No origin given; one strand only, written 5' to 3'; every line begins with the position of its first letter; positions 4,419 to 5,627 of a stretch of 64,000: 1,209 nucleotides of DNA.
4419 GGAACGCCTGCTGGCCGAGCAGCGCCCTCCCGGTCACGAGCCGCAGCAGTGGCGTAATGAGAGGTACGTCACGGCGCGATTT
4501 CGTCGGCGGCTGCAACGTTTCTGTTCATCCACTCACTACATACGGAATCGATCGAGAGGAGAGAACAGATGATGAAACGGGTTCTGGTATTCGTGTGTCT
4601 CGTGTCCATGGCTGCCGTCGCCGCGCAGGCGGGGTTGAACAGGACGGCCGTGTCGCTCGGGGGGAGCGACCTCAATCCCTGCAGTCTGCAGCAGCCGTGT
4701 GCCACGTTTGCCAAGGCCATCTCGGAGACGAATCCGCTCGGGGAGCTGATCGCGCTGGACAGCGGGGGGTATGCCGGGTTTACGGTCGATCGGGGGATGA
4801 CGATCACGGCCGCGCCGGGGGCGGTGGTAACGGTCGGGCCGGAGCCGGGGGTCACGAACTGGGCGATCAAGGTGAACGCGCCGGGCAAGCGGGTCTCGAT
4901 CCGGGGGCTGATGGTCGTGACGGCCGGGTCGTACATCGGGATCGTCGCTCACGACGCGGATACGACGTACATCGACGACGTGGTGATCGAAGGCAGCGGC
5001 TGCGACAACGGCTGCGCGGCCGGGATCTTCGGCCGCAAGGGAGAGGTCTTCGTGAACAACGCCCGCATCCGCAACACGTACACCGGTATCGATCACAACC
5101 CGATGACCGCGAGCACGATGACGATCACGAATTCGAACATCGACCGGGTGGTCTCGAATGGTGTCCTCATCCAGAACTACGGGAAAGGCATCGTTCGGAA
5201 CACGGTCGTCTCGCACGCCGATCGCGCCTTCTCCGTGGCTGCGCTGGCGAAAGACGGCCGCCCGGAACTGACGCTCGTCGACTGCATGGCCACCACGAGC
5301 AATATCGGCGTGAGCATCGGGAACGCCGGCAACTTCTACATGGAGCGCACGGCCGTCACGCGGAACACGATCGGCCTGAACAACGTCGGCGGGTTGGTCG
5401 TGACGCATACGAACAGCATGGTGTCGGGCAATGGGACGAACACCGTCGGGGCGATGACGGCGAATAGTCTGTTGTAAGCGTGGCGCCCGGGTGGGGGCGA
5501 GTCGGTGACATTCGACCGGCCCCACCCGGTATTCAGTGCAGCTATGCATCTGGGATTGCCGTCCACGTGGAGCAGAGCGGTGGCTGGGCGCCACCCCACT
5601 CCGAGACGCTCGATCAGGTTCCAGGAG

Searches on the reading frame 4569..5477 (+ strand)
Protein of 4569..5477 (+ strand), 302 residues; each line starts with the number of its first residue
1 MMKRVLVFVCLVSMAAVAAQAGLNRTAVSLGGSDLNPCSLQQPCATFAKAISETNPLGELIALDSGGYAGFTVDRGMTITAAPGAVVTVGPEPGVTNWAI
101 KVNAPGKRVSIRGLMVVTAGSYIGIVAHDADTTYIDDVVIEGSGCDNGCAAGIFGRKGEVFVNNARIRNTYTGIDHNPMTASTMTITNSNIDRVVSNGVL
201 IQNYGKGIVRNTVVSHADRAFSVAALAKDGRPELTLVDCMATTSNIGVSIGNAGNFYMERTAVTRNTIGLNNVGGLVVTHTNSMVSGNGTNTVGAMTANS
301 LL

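Call 3: search_protein_families(library=pfam, proteins=[window:4569-5477:+], max_evalue=0.1)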
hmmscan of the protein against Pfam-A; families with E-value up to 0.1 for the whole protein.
window:4569-5477:+ (302 aa): 2 families
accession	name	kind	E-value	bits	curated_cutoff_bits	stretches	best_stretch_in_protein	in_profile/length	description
PF13229.12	Beta_helix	-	0.00014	21.9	25.9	1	182-278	9-105/158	Right handed beta helix region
PF07602.17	DUF1565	-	0.024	14.4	20.3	0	176-295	104-221/257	Protein of unknown function (DUF1565)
